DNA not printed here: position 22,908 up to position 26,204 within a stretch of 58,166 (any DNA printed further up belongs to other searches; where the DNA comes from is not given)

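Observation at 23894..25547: G-rich palindromic element inserted in frame, twice, in the essential isoleucyl-tRNA synthetase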

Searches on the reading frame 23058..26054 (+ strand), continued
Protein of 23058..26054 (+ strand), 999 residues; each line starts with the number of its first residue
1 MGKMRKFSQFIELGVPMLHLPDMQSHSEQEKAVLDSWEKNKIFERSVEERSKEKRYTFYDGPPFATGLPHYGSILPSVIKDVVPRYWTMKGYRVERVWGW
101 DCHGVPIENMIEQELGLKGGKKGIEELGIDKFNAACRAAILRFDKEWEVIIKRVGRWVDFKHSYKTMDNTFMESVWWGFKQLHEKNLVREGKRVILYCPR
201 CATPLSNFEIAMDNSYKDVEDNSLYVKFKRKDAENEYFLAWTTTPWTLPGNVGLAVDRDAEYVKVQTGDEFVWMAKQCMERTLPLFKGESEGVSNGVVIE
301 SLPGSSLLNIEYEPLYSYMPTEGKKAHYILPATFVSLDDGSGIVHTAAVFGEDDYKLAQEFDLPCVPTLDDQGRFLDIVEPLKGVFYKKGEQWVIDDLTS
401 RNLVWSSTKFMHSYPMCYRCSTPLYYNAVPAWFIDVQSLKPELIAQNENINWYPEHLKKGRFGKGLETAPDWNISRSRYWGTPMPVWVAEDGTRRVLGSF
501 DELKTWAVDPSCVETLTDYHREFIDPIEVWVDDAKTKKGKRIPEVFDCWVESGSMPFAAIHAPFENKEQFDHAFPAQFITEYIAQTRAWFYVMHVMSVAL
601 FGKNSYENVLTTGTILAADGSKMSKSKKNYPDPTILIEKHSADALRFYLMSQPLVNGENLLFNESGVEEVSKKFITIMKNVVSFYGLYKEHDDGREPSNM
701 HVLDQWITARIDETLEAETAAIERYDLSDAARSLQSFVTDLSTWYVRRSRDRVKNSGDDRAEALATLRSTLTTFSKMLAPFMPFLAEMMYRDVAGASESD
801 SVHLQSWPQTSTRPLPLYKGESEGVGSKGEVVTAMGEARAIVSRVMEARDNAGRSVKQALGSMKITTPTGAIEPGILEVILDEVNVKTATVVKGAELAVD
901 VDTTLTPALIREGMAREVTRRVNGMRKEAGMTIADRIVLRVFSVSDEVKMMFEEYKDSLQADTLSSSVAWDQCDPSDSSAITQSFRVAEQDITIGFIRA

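Call 61: find_encoding_contigs(protein=P0002, flank=10000, max_places=1)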
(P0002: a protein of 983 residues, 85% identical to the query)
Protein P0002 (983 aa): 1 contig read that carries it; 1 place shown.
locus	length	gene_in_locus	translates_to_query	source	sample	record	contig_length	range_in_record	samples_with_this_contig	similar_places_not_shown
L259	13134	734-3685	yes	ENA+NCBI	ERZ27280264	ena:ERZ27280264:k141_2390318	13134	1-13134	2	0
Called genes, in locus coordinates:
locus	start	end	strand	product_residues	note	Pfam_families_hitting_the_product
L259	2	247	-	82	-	?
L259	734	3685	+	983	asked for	PF00133:tRNA-synt_1, PF09334:tRNA-synt_1g (weak), PF08264:Anticodon_1, PF19302:DUF5915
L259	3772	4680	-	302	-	PF03473:MOSC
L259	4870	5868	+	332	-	-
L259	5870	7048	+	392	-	-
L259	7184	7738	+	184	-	PF01330:RuvA_N, PF00633:HHH (faint), PF10391:DNA_pol_lambd_f (faint), PF01367:5_3_exonuc (faint), PF14520:HHH_5, PF21176:RecR_HhH (faint), PF07499:RuvA_C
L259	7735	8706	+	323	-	PF02388:FemAB, PF13480:Acetyltransf_6, PF02388:FemAB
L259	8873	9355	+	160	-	-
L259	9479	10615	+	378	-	PF13439:Glyco_transf_4, PF20706:GT4-conflict, PF00534:Glycos_transf_1, PF13692:Glyco_trans_1_4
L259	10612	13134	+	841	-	?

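Call 62: find_encoding_contigs(protein=P0007, flank=10000, max_places=1)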
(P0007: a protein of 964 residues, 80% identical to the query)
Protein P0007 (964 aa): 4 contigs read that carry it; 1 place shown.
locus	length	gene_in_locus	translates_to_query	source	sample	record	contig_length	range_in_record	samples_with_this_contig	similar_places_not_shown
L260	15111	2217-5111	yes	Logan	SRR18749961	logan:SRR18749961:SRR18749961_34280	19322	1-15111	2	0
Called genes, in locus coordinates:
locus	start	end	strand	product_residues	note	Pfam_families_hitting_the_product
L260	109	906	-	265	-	PF13473:Cupredoxin_1 (weak)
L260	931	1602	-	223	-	PF00834:Ribul_P_3_epim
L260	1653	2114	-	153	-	PF02502:LacAB_rpiB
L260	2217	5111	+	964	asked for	PF00133:tRNA-synt_1, PF01406:tRNA-synt_1e (faint), PF09334:tRNA-synt_1g (weak), PF08264:Anticodon_1, PF19302:DUF5915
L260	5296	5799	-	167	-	PF06185:YecM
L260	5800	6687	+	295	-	-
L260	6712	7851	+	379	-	-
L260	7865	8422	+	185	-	PF01330:RuvA_N, PF12836:HHH_3 (faint), PF12826:HHH_2 (faint), PF00633:HHH (weak), PF01367:5_3_exonuc (faint), PF14520:HHH_5, PF21176:RecR_HhH (faint), PF07499:RuvA_C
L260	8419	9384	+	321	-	PF02388:FemAB, PF13480:Acetyltransf_6, PF02388:FemAB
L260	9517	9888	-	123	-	PF00903:Glyoxalase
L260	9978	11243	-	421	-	PF01794:Ferric_reduct, PF08022:FAD_binding_8, PF00175:NAD_binding_1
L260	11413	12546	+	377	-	PF13439:Glyco_transf_4, PF13579:Glyco_trans_4_4 (faint), PF20706:GT4-conflict, PF00534:Glycos_transf_1, PF13692:Glyco_trans_1_4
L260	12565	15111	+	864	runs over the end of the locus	PF13196:DUF4012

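Call 63: find_encoding_contigs(protein=P0013, flank=10000, max_places=1)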
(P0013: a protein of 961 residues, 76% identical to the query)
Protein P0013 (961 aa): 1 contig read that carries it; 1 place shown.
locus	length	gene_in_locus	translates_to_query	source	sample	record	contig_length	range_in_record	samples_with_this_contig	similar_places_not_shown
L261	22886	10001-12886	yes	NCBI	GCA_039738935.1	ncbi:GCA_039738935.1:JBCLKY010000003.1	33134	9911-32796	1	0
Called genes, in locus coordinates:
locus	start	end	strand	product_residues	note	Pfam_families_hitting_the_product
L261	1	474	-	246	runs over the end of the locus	-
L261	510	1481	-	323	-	PF00294:PfkB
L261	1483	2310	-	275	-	PF01791:DeoC (weak), PF09863:DUF2090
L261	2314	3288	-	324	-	PF00294:PfkB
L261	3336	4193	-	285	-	PF01797:Y1_Tnp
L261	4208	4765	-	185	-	PF00891:Methyltransf_2, PF02390:Methyltransf_4 (faint), PF13847:Methyltransf_31 (weak), PF13649:Methyltransf_25 (weak)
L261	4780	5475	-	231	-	PF01479:S4, PF00849:PseudoU_synth_2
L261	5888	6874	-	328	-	PF02779:Transket_pyr, PF22613:Transketolase_C_1 (faint), PF02780:Transketolase_C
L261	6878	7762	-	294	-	PF13292:DXP_synthase_N (weak), PF00456:Transketolase_N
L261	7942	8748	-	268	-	PF13473:Cupredoxin_1 (weak)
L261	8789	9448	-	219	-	PF00834:Ribul_P_3_epim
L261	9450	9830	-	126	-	PF02502:LacAB_rpiB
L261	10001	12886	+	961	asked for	PF00133:tRNA-synt_1, PF01406:tRNA-synt_1e (faint), PF09334:tRNA-synt_1g (weak), PF08264:Anticodon_1, PF19302:DUF5915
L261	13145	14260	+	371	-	-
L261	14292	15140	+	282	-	-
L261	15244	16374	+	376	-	-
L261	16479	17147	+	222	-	-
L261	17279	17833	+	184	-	PF01330:RuvA_N, PF10391:DNA_pol_lambd_f (faint), PF00633:HHH (weak), PF21176:RecR_HhH (faint), PF01367:5_3_exonuc (faint), PF14520:HHH_5, PF07499:RuvA_C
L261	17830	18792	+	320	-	PF02388:FemAB, PF13480:Acetyltransf_6, PF02388:FemAB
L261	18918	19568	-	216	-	PF00265:TK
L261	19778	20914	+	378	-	PF13439:Glyco_transf_4, PF20706:GT4-conflict (weak), PF00534:Glycos_transf_1, PF13692:Glyco_trans_1_4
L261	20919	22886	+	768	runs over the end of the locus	?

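Call 64: search_protein_families(library=pfam, proteins=[L261:3339-4193:-], max_evalue=0.01)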
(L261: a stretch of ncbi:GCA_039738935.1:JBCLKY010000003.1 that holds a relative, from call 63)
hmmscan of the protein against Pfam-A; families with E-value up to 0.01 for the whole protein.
L261:3339-4193:- (285 aa): 1 family
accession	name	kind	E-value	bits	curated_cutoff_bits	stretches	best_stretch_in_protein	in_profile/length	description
PF01797.21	Y1_Tnp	-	3.5e-12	46.9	23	1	13-121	6-119/121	Transposase IS200 like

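Call 65: search_protein_families(library=ncbifam, proteins=[L261:3339-4193:-], max_evalue=0.01)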
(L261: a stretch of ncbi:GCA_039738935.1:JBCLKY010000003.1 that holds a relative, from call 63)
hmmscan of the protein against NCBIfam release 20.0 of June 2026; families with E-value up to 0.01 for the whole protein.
L261:3339-4193:- (285 aa): 1 family
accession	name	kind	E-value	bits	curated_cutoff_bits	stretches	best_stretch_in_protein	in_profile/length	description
NF047646.1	REP_Tyr_transpos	equivalog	3.8e-22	78.8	80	1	6-139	4-146/146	REP-associated tyrosine transposase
